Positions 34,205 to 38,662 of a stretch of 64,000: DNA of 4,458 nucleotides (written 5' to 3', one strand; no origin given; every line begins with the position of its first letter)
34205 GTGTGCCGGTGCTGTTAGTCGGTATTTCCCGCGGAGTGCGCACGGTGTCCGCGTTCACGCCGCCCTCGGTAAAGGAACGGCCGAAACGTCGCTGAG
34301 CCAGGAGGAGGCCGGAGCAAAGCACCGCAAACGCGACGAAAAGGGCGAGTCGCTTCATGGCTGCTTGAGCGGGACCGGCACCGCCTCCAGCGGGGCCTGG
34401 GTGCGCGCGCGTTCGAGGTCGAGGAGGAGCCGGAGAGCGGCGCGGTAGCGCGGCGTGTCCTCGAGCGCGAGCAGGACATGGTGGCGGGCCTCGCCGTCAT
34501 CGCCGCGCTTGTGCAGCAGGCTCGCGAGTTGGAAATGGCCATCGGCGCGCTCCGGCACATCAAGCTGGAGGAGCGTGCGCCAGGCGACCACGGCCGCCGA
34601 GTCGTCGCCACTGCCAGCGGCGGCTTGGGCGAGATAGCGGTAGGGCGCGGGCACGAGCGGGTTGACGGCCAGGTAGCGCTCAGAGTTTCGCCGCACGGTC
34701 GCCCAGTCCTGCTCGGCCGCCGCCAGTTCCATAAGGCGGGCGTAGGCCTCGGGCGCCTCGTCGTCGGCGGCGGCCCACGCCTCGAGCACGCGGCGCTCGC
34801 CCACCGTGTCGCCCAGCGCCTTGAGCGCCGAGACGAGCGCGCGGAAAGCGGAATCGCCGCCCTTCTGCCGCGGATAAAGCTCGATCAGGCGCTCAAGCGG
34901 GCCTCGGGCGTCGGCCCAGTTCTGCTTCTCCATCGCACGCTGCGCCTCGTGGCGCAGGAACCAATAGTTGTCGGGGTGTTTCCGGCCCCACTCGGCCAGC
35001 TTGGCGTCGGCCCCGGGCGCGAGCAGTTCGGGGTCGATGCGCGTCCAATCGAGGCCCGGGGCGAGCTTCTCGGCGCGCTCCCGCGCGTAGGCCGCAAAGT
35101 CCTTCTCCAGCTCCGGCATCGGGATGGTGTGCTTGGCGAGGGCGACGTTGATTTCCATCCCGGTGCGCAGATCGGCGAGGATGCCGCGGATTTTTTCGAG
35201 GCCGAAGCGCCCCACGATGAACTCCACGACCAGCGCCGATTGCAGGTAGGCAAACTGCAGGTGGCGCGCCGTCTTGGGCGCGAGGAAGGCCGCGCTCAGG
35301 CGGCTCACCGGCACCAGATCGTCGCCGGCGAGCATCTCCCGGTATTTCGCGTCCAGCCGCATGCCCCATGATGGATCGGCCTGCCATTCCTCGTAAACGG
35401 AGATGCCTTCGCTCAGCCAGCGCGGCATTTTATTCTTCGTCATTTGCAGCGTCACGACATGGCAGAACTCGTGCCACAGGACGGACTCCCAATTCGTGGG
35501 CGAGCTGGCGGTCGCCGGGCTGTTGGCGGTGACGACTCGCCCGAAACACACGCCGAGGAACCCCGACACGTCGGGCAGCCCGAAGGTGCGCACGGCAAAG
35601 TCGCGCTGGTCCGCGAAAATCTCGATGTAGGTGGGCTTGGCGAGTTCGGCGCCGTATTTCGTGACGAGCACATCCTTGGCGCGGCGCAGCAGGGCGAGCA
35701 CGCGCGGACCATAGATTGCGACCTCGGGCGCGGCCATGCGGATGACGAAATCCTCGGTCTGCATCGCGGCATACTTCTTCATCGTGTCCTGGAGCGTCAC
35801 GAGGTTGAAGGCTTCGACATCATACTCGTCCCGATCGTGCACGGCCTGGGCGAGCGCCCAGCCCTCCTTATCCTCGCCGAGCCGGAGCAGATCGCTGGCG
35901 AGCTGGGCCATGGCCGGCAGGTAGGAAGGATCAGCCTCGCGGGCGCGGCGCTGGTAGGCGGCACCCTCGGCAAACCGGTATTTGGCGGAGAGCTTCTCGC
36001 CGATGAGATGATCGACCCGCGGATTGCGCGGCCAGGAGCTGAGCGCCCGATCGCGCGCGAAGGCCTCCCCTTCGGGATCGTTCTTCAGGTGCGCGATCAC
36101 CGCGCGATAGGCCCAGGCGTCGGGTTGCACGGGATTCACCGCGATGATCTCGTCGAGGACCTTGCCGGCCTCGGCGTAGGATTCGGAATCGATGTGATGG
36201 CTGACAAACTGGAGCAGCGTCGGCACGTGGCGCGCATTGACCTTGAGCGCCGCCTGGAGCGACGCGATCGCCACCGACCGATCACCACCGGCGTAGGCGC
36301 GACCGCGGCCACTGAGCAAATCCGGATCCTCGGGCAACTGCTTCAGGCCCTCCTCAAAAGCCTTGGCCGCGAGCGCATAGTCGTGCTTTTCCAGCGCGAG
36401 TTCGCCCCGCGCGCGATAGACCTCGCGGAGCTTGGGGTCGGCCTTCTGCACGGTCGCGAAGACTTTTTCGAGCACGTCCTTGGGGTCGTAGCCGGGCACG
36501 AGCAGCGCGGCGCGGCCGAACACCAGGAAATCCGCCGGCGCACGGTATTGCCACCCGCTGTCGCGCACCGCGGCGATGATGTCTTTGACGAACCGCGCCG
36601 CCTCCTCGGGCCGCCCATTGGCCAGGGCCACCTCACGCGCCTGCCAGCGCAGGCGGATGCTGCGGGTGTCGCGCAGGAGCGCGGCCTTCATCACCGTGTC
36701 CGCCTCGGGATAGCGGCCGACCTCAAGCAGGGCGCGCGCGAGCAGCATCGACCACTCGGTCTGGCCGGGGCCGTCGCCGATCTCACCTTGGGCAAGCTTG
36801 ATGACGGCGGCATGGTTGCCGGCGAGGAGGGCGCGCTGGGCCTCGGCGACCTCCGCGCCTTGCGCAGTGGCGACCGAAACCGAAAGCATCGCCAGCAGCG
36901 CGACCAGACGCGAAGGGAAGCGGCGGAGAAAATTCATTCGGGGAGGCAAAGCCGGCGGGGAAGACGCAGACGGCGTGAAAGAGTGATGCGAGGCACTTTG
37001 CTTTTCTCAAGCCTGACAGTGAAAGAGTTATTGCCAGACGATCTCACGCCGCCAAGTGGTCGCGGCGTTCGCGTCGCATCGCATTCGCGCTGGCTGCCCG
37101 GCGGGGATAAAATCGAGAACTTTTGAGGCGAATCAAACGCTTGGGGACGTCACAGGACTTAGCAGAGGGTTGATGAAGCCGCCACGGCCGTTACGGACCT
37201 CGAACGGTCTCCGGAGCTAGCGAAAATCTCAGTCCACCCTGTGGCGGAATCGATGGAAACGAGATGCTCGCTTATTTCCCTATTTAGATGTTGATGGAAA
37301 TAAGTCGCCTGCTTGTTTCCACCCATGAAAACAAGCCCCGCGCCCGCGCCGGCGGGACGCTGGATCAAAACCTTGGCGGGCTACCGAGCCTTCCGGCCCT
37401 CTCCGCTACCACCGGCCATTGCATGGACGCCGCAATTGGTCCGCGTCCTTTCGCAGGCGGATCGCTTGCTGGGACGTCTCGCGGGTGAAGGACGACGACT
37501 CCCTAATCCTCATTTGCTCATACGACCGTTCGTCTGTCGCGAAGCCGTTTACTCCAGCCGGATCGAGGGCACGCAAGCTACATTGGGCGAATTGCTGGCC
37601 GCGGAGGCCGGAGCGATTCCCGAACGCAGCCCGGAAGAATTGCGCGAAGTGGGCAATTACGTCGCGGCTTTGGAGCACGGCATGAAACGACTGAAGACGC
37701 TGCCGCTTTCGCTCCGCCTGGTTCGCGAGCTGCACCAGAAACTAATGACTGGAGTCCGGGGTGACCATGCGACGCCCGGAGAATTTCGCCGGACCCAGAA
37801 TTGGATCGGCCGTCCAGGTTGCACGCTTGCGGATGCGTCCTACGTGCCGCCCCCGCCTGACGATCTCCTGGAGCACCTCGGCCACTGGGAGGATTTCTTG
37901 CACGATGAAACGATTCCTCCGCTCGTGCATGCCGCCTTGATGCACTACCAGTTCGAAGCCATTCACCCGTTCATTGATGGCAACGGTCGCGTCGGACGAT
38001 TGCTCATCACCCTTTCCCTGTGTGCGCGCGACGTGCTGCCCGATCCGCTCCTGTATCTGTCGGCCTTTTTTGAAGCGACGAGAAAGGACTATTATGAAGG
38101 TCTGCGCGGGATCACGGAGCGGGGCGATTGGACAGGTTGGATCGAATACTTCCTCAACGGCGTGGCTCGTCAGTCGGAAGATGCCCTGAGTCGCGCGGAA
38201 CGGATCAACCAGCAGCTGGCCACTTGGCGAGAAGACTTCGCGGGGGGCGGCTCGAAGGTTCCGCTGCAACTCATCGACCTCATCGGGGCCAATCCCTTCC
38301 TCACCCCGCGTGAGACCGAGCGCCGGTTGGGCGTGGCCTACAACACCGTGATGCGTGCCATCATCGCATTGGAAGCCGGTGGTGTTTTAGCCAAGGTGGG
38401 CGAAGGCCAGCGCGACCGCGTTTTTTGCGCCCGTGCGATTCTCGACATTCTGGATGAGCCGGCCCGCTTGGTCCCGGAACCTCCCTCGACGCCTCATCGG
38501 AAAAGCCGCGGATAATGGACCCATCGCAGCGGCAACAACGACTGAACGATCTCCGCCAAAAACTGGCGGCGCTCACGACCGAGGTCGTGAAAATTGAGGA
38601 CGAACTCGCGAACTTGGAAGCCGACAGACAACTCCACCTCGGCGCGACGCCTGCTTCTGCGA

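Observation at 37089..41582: tRNA-Gln-associated three-gene islet: autoinhibited Fic AMPylase + AEP-primase/SF2-helicase fusion + small conserved protein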

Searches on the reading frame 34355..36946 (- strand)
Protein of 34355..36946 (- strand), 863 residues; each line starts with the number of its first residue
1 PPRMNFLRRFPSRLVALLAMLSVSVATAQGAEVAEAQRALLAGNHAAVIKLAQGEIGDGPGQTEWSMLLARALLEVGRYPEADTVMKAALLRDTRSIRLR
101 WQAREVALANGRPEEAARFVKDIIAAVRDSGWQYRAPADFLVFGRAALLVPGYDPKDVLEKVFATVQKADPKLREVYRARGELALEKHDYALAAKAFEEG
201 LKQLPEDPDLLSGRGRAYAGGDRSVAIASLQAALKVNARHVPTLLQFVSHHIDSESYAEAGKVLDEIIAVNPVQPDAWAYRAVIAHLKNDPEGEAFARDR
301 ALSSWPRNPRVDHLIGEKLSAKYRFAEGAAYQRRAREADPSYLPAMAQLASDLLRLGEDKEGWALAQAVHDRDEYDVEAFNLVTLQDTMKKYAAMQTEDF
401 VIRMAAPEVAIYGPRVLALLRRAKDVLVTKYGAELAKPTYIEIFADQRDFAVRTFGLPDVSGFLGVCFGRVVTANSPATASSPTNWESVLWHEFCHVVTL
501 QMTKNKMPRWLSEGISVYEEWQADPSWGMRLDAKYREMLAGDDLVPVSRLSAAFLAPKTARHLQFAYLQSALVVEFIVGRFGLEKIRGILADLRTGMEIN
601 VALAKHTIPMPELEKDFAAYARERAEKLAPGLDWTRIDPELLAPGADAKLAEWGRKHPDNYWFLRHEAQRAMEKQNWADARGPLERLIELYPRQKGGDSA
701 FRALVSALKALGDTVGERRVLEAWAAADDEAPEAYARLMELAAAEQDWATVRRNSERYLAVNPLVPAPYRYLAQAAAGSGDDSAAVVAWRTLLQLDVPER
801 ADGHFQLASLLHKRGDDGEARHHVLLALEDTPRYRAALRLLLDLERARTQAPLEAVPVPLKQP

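Call 46: search_protein_families(library=pfam, proteins=[window:34355-36946:-], max_evalue=0.01)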
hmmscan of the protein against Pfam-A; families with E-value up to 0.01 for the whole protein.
window:34355-36946:- (863 aa): 9 families
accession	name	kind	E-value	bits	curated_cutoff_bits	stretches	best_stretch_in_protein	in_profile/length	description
PF13485.12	Peptidase_MA_2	-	3.1e-14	53.7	32.4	1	431-604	13-181/201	Peptidase MA superfamily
PF07719.23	TPR_2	-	7.8e-12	44.8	27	0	175-207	2-34/34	Tetratricopeptide repeat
PF14559.12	TPR_19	-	8.6e-12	45.6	25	2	40-96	2-58/68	Tetratricopeptide repeat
PF13428.12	TPR_14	-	1.4e-10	41.2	23.5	0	175-216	2-43/44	Tetratricopeptide repeat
PF13432.12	TPR_16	-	1.2e-09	38.8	32.7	2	179-234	2-58/65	Tetratricopeptide repeat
PF13431.12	TPR_17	-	2.6e-07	30.8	24.4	0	265-292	3-30/34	Tetratricopeptide repeat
PF13371.12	TPR_9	-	9.2e-06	26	35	0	251-312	5-66/73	Tetratricopeptide repeat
PF13414.12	TPR_11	-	0.00021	21.3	26.8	0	187-219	7-39/42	TPR repeat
PF23914.1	TPR_CcmH_CycH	-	0.00042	20.6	42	0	219-290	62-136/158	Cytochrome c-type biogenesis protein H TPR domain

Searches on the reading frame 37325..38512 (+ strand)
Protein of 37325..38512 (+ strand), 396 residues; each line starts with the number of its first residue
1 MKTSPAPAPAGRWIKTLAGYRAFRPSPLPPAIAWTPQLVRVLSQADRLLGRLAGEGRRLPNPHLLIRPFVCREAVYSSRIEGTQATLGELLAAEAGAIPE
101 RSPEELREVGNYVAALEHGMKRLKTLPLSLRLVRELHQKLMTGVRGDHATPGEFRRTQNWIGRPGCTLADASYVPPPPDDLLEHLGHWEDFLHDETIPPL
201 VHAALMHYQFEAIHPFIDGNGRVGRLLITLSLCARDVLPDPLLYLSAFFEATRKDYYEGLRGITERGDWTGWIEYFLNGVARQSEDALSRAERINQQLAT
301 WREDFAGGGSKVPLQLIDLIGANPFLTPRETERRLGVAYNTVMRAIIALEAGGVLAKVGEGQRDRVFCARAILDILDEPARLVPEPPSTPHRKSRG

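Call 10: search_protein_families(library=pfam, proteins=[window:37325-38512:+], max_evalue=0.01)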
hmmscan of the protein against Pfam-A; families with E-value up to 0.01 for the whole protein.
window:37325-38512:+ (396 aa): 2 families
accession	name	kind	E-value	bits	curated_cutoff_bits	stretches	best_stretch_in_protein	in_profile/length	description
PF13784.11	Fic_N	-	7.2e-25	87.3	26.7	1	40-120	2-81/82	Fic/DOC family N-terminal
PF02661.23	Fic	-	1.1e-21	77.9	24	1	127-231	1-92/93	Fic/DOC family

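Call 11: search_protein_families(library=padloc, proteins=[window:37325-38512:+], max_evalue=0.01)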
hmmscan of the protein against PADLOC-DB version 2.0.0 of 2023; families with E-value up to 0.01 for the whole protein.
window:37325-38512:+ (396 aa): 7 families
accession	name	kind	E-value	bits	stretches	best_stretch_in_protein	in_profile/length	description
PDLC03963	SoFic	-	1e-116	388.2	1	19-377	5-359/361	-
PDLC04966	PDC-S24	-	4e-22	76.7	1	112-263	219-368/497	-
PDLC04840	PDC-S04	-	3.9e-19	67.3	1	70-237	12-179/227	-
PDLC04836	PDC-S04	-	3.7e-17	60.3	1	104-266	66-215/244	-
PDLC04837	PDC-S04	-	7.7e-16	56.1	1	77-276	33-220/234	-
PDLC04839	PDC-S04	-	2.8e-07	28.4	1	202-232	129-159/205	-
PDLC04838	PDC-S04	-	0.00023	19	1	125-230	60-160/209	-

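Call 12: search_protein_families(library=ncbifam, proteins=[window:37325-38512:+], max_evalue=0.01)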
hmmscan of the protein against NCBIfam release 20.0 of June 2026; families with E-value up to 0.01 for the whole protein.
window:37325-38512:+ (396 aa): 2 families
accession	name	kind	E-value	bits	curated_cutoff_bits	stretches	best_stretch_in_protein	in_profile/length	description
NF046030.1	ProtAdlyltaseSoFic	equivalog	6.7e-46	156.9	550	1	35-377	21-356/361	protein adenylyltransferase Fic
TIGR02613.1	mob_myst_B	hypoth_equivalog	7.8e-08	32.4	124.4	1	118-233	39-142/186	mobile mystery protein B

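Call 71: search_solved_structures(query=window:37325-38512:+, max_evalue=0.00001, show_alignments=1)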
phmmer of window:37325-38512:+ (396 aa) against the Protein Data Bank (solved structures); distinct sequences matched with E-value up to 0.00001: 27.
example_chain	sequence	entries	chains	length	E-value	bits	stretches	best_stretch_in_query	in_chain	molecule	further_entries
9vjc_A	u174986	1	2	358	1.1e-34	123.4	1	35-361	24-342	Protein adenylyltransferase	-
9tc4_A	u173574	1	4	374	2e-34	122.5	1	20-285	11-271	Protein adenylyltransferase SoFic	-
9tch_A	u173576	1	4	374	2e-34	122.5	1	20-285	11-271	Protein adenylyltransferase SoFic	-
9tcl_B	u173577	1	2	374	7.3e-34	120.7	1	21-285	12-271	Protein adenylyltransferase SoFic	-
3eqx_A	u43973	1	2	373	3.4e-33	118.5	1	20-285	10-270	FIC DOMAIN CONTAINING TRANSCRIPTIONAL REGULATOR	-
3zcn_A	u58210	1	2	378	3.6e-33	118.4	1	20-285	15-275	ADENOSINE MONOPHOSPHATE-PROTEIN TRANSFERASE SOFIC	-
9tb0_A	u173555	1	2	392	5.6e-33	117.8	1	20-285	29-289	Protein adenylyltransferase SoFic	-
3zec_A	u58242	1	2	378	2.6e-32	115.6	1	20-285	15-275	ADENOSINE MONOPHOSPHATE-PROTEIN TRANSFERASE SOFIC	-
7cb8_A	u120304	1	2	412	4.5e-32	114.8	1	70-384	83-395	Fic-domain containing protein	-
4rgl_A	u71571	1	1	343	2.9e-18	69.3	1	23-311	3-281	Filamentation induced by cAMP protein Fic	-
5jj6_A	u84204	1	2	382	4.3e-15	58.9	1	76-289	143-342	Adenosine monophosphate-protein transferase FICD homolog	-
6i7j_A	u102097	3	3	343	1.6e-14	57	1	76-275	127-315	Adenosine monophosphate-protein transferase FICD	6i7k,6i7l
6i7g_A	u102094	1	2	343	3e-14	56.1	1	76-275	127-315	Adenosine monophosphate-protein transferase FICD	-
4u04_A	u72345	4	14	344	3e-14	56.1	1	76-275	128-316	Adenosine monophosphate-protein transferase FICD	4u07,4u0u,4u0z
5jj7_A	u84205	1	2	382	3.2e-14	56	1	77-289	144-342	Adenosine monophosphate-protein transferase FICD homolog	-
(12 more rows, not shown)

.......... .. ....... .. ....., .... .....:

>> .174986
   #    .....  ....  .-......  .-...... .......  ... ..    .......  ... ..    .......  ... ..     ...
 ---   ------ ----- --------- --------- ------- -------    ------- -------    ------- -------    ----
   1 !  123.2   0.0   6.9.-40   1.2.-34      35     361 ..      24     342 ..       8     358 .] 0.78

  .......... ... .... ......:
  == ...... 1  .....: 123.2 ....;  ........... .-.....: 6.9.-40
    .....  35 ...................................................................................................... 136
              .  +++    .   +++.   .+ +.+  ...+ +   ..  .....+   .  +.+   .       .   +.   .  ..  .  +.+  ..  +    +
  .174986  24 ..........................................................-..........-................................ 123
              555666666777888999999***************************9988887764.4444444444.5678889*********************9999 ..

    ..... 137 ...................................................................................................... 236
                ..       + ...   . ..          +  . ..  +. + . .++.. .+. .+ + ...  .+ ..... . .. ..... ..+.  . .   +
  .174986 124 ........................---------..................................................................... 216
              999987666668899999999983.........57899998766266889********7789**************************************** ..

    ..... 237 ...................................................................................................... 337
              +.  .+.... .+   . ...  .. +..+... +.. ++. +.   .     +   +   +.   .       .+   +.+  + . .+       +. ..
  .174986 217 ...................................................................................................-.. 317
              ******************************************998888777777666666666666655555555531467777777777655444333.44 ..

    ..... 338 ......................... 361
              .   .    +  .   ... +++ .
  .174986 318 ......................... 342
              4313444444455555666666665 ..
